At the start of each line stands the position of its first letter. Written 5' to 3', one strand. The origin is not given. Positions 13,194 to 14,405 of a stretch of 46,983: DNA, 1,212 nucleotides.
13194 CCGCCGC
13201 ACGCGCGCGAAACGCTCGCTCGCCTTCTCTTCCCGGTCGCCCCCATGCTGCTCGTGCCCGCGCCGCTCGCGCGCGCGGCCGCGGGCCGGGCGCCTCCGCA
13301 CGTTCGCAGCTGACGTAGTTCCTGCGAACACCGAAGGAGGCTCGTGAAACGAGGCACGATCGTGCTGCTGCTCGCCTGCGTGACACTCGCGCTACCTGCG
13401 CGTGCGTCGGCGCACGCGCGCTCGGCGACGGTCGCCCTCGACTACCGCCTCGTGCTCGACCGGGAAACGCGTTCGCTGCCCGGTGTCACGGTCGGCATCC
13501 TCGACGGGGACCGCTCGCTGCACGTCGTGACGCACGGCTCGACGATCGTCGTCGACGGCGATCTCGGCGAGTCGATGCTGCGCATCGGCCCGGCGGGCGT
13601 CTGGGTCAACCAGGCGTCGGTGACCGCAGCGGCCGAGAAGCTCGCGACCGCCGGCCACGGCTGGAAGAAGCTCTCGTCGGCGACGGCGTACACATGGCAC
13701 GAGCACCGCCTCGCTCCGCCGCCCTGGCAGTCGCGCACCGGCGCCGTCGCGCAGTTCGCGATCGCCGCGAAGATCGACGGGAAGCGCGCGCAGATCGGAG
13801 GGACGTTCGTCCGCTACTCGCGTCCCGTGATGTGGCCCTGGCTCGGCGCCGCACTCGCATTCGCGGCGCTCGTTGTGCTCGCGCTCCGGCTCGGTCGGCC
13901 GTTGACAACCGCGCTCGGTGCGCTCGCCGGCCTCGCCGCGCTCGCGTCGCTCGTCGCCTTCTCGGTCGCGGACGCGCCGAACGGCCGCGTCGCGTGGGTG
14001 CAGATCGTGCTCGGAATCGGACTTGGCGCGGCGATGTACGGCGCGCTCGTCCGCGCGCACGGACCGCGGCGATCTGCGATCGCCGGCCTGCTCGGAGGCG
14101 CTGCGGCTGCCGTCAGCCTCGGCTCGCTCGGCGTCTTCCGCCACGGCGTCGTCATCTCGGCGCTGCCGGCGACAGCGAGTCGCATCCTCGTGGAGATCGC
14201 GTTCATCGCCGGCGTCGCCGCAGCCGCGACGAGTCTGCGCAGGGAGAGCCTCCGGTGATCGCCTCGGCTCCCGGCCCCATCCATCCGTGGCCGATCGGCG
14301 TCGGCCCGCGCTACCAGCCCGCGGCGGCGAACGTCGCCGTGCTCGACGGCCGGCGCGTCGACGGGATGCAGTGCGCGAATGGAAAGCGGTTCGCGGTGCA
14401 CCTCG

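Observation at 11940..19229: Six uncharacterised envelope proteins chained in one unit to Sco-YcnI-CopC/CopD (10-gene candidate copper-handling system)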

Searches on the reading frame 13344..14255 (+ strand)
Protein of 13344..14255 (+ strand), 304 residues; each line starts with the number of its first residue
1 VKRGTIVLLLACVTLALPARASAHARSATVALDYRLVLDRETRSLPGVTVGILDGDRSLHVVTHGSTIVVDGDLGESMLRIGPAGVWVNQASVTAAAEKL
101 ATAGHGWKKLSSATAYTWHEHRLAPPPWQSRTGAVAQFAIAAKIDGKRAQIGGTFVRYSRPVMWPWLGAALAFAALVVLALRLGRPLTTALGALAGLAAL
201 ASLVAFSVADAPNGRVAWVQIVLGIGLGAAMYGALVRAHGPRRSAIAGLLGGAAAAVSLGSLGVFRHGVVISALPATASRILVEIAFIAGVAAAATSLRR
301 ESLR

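Call 4: search_protein_families(library=pfam, proteins=[window:13344-14255:+], max_evalue=1)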
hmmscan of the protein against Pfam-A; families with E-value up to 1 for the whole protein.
window:13344-14255:+ (304 aa): 0 families

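Call 5: search_protein_families(library=ncbifam, proteins=[window:13344-14255:+], max_evalue=1)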
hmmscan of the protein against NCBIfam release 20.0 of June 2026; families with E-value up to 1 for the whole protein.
window:13344-14255:+ (304 aa): 0 families

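Call 18: search_solved_structures(query=A2, max_evalue=10, show_alignments=2)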
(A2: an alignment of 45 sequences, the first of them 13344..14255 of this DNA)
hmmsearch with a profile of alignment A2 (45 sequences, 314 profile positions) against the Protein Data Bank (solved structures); distinct sequences matched with E-value up to 10: 3.
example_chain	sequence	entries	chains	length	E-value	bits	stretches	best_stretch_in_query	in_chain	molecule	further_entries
4v2x_A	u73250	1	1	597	0.26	13.4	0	2-29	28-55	ENDO-BETA-1,4-GLUCANASE (CELLULASE B)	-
9knj_A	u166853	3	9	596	0.49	12.5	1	164-283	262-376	PHA synthase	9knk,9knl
2l5b_A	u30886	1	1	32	1.2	11.2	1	163-186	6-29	Activator of apoptosis harakiri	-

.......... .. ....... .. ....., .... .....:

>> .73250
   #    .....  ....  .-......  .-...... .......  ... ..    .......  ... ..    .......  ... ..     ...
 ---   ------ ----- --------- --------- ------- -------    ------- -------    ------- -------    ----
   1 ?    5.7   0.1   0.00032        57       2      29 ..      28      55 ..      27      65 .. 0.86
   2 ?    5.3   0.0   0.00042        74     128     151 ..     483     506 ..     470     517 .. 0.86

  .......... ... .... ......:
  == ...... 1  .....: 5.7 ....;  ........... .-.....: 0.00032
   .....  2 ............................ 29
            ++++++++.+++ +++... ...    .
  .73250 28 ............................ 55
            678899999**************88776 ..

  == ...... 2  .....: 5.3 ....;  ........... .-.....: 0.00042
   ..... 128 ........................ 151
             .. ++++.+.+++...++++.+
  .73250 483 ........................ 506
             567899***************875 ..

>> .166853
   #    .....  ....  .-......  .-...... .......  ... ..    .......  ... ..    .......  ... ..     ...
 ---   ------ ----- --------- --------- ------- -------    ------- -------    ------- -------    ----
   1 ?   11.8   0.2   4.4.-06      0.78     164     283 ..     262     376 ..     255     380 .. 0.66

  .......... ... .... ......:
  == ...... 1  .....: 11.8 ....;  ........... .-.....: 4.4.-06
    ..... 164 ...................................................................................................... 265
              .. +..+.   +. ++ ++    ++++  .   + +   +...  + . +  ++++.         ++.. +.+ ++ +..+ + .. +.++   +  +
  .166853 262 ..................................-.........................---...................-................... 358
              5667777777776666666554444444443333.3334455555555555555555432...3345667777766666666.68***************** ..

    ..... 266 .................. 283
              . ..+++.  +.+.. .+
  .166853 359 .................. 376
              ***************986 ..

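Call 25: search_protein_families(library=pfam, alignment_id=A2, max_evalue=0.1)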
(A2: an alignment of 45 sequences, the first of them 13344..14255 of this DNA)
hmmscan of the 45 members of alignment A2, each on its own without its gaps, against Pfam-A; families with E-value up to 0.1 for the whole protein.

A. member 1, window:13344-14255:+ (304 aa): 0 families

B. families by the number of members that match (of 45 scanned): 7 families
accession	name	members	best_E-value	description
PF01796.24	OB_ChsH2_C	2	0.05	ChsH2, C-terminal OB-fold domain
PF15088.11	NADH_dh_m_C1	1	0.0027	NADH dehydrogenase [ubiquinone] 1 subunit C1, mitochondrial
PF12811.12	BaxI_1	1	0.042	Bax inhibitor 1 like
PF00211.25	Guanylate_cyc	1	0.053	Adenylate and Guanylate cyclase catalytic domain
PF12553.13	DUF3742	1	0.055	Protein of unknown function (DUF3742)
PF02535.28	Zip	1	0.075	ZIP Zinc transporter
PF14999.11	Shadoo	1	0.088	Shadow of prion protein, neuroprotective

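Call 32: find_homologous_proteins(query=window:13344-14255:+)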
Query window:13344-14255:+ (304 aa): 465 proteins with E <= 0.001 among 8000 candidates; the best 120 are listed.
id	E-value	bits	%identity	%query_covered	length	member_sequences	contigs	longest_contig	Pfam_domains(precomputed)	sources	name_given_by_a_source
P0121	3.3e-183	626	100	100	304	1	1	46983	-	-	-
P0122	4.5e-139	481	78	100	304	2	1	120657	-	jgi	-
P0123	8.1e-132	457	73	100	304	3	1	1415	-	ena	-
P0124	4.6e-131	455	74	98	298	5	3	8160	-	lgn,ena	-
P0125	6.3e-131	454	73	100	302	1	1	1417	-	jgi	jgi:hypothetical protein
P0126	8.3e-131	454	74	94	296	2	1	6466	-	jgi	jgi:hypothetical protein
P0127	1.3e-129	450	74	100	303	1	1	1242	-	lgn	-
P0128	4.2e-128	445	70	100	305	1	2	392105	-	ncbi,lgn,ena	-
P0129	2.3e-127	442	70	98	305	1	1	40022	-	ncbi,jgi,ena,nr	ncbi:MAG TPA: hypothetical protein VFA97_05630 [Gaiellaceae bacterium]|nr:hypothetical protein [Gaie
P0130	7.6e-127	441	68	97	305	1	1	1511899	-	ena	-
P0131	9.1e-127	440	69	100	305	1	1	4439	-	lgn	-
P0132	2.2e-125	436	70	100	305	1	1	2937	-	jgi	jgi:hypothetical protein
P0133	4.4e-125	435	74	97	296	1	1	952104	-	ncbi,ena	-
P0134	2.8e-124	432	68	98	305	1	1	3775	-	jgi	jgi:hypothetical protein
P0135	1.5e-120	420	68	94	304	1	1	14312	-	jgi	jgi:hypothetical protein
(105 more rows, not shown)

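Call 44: predict_structure(alignment_id=A8)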
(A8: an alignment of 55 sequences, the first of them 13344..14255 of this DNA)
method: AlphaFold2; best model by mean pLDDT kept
length: 304 residues; sequences in the alignment: 55
mean_pLDDT: 74.4   pTM: 0.66
mean pLDDT of the five models: 74.4, 74.3, 68.3, 67.5, 66.6
residues with pLDDT >= 90: 88; 70-90: 82; 50-70: 106; < 50: 28
segments of 3 or more residues with pLDDT < 50: 14-31, 211-214, 302-304
pLDDT, mean of each block of 10 residues (from residue 1): 50 42 33 79 93 76 96 95 97 92 94 92 82 90 96 87 69 65 65 66 64 54 67 70 72 70 68 71 77 71 47
secondary structure, 60 per line:
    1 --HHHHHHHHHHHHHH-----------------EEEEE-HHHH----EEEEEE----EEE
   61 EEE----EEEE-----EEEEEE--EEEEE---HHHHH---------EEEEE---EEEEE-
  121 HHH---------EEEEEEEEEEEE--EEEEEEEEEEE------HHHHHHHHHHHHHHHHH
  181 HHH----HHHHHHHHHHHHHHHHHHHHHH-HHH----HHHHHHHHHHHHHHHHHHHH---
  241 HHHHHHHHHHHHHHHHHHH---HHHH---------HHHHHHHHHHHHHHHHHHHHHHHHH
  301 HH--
elements in order: H3-16 E34-38 H40-43 E48-53 E58-63 E68-71 E77-82 E85-89 H93-97 E107-111 E115-119 E133-144 E147-157 H164-183 H188-209 H218-237 H241-259 H263-266 H276-302
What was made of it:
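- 13344..14258 (+): g3: signal peptide, beta-sandwich ectodomain whose mature N-terminus is His24 (ASA|HARS), then 5 TM helices (304 aa). AlphaFold2 gives an ectodomain with pLDDT mostly above 90 and helices at 164-183, 188-209, 218-237, 241-259 and 276-302 (call 44).
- On Histidine-brace copper proteins (candidate for the g3 ectodomain): AlphaFold modelled the precursor with low confidence over residues 14-31 (call 44), so site geometry could not be assessed.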

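Call 47: fold_search(model_id=the predicted structure, library=pdb)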
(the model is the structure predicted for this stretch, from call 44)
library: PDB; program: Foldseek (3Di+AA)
matches with E <= 10: 254; with E <= 0.001: 0
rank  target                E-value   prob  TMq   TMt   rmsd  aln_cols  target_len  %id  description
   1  8tzj_C                8.9e-02  0.35  0.17  0.23  14.1       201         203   15  Cryo-EM structure of Vibrio cholerae FtsE/FtsX complex (released 2023-12-20)
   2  9npe_E                1.7e-01  0.38  0.15  0.08   7.9       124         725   13  Crystal structure of the inactive conformation of a glycoside hydrolase (CapGH2b) from the GH2 family in the space gro (released 2025-11-12)
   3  9npd_A                1.9e-01  0.33  0.16  0.08   8.0       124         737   14  Crystal structure of the inactive conformation of a glycoside hydrolase (CapGH2b - E553Q Mutant) from the GH2 family i (released 2025-11-12)
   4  7myz_C                2.0e-01  0.13  0.19  0.21  15.6       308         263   12  Structure of the full length 5-TM receptor CD47 bound to Fab B6H12 (released 2021-09-08)
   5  9npe_C                2.1e-01  0.47  0.16  0.08   7.4       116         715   13  Crystal structure of the inactive conformation of a glycoside hydrolase (CapGH2b) from the GH2 family in the space gro (released 2025-11-12)
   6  9npf_E                2.1e-01  0.38  0.16  0.08   7.8       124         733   14  Crystal structure of the inactive conformation of a glycoside hydrolase (CapGH2b) from the GH2 family in the space gro (released 2025-11-12)
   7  9npd_C                2.4e-01  0.21  0.13  0.07  11.0       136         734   13  Crystal structure of the inactive conformation of a glycoside hydrolase (CapGH2b - E553Q Mutant) from the GH2 family i (released 2025-11-12)
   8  2agc                  2.4e-01  0.08  0.13  0.19  13.4       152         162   15  Crystal Structure of mouse GM2- activator Protein (released 2005-10-25)
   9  6ibi_C                2.6e-01  0.21  0.17  0.28   9.5       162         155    8  Copper binding protein from Laetisaria arvalis (LaX325) (released 2019-11-13)
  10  1g13_A                2.6e-01  0.06  0.12  0.16  12.4       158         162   12  HUMAN GM2 ACTIVATOR STRUCTURE (released 2001-04-11)
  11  9npl_E                2.8e-01  0.41  0.17  0.08   7.3       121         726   13  Crystal structure of the inactive conformation of a glycoside hydrolase (CapGH2b - E553Q Mutant) from the GH2 family i (released 2025-11-12)
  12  9npl_B                2.8e-01  0.25  0.15  0.08   8.1       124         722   14  Crystal structure of the inactive conformation of a glycoside hydrolase (CapGH2b - E553Q Mutant) from the GH2 family i (released 2025-11-12)
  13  9npc_A                2.8e-01  0.25  0.15  0.07  10.8       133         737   12  Crystal structure of the inactive conformation of a glycoside hydrolase (CapGH2b) from the GH2 family in the space gro (released 2025-11-12)
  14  9npe_F                3.1e-01  0.21  0.14  0.07  10.7       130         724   12  Crystal structure of the inactive conformation of a glycoside hydrolase (CapGH2b) from the GH2 family in the space gro (released 2025-11-12)
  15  9nfe_A                3.1e-01  0.21  0.14  0.07  10.8       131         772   11  Active conformation of a redox-regulated glycoside hydrolase (CapGH2b) from the GH2 family (released 2025-11-12)
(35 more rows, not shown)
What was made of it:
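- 13344..14258 (+): Foldseek against PDB finds nothing significant: best E 0.09, and the LaX325 copper protein at E 0.26 (call 47).
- On Histidine-brace copper proteins (candidate for the g3 ectodomain): Against PDB, Foldseek's best match is E 0.09, with X325 at E 0.26 (call 47).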

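Call 90: search_dna_similar(query=window:13344-14255:+, collection=plasmids, mode=protein, max_evalue=0.01, max_rows=15)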
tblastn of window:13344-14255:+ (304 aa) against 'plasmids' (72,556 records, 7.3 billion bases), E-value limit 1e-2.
No match.
